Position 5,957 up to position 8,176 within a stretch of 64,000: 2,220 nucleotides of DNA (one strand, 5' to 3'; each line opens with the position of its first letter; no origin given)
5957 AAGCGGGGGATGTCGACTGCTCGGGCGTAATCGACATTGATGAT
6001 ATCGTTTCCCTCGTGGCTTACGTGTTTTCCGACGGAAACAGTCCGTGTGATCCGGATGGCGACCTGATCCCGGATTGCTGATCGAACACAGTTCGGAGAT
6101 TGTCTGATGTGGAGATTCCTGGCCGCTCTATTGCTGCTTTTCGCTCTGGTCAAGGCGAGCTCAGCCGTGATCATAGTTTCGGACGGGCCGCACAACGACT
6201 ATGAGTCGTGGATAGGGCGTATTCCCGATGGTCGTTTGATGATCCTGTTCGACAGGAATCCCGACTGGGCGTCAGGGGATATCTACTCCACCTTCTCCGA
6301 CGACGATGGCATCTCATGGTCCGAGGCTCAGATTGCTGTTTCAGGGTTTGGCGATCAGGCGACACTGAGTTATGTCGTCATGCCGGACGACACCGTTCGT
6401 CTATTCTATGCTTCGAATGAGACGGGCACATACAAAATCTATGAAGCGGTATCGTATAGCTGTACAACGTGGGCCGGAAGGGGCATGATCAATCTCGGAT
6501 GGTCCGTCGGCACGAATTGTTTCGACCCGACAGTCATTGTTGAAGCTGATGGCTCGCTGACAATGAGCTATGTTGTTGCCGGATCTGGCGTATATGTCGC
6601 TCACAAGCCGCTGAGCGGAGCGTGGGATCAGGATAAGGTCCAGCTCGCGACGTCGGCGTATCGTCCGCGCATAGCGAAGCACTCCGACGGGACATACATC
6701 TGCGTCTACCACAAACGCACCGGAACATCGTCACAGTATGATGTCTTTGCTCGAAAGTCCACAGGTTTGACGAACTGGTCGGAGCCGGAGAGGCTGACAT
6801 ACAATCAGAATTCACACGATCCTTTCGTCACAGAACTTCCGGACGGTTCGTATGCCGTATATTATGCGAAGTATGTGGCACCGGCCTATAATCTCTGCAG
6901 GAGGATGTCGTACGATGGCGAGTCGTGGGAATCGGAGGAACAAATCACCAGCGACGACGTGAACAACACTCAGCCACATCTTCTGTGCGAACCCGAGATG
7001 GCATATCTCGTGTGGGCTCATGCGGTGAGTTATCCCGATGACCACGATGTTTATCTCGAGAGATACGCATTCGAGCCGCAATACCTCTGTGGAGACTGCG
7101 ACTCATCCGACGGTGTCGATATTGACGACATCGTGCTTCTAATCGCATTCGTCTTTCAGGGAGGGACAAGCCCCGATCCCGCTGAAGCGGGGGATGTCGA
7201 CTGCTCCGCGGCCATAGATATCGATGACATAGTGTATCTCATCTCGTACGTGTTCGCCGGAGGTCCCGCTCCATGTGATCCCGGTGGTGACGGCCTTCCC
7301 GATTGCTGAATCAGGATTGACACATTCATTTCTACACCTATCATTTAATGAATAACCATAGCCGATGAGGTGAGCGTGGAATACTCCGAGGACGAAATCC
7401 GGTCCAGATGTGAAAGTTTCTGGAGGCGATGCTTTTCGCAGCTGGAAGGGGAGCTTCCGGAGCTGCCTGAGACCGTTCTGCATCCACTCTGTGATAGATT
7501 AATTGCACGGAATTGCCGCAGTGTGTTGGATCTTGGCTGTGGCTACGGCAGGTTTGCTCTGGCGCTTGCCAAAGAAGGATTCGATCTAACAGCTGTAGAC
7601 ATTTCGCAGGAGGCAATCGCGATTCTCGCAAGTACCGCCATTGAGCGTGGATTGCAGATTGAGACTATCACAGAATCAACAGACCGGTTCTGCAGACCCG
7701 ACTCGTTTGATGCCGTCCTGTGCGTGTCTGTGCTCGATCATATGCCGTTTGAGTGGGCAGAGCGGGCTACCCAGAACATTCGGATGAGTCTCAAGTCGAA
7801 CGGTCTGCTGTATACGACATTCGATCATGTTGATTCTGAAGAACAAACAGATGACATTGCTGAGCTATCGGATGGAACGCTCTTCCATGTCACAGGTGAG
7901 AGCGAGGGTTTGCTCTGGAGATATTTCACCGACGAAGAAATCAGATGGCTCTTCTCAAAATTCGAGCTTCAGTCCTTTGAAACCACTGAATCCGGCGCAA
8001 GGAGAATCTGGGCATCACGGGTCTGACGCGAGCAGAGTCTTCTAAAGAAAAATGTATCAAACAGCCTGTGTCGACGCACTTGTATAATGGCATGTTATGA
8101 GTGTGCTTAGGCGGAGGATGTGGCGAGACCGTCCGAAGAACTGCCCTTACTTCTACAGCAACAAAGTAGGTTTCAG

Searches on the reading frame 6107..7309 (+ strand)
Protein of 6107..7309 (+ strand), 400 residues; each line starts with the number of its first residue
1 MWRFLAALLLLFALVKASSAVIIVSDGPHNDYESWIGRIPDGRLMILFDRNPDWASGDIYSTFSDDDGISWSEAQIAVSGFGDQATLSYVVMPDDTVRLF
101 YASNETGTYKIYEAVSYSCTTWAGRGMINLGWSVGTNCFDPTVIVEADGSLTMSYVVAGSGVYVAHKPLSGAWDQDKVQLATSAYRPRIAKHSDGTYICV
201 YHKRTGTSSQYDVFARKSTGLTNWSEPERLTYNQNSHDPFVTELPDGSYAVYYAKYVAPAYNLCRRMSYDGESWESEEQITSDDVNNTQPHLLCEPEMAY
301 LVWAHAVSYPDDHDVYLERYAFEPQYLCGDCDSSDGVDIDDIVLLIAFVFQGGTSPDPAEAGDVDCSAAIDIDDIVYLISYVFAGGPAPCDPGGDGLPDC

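Call 70: search_protein_families(library=pfam, proteins=[window:6107-7309:+], max_evalue=0.00001)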
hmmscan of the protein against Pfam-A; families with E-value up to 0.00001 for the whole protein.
window:6107-7309:+ (400 aa): 1 family
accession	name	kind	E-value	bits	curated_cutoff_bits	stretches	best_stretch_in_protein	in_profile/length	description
PF13088.12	BNR_2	-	4.1e-11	43.2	31.4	1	59-310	20-265/277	BNR repeat-like domain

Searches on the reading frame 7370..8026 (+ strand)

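Call 70: search_protein_families(library=pfam, proteins=[window:7370-8026:+], max_evalue=0.00001)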
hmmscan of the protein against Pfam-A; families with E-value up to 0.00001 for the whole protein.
window:7370-8026:+ (218 aa): 7 families
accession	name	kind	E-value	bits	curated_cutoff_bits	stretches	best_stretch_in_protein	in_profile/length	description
PF13649.12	Methyltransf_25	-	2.7e-18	66.9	27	1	52-145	1-97/97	Methyltransferase domain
PF13489.12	Methyltransf_23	-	1.2e-15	58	27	1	47-200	21-159/164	Methyltransferase domain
PF08241.18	Methyltransf_11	-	1.9e-15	57.7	21.2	1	53-148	1-94/95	Methyltransferase domain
PF08242.18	Methyltransf_12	-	2.1e-14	54.5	30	1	53-147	1-98/98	Methyltransferase domain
PF13847.12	Methyltransf_31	-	1.7e-10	41.2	27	1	51-152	6-113/145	Methyltransferase domain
PF05175.20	MTS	-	5.3e-09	36.4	23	1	44-118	27-104/170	Methyltransferase small domain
PF03848.20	TehB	-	1e-08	35.3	20.4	1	51-143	33-126/193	Tellurite resistance protein TehB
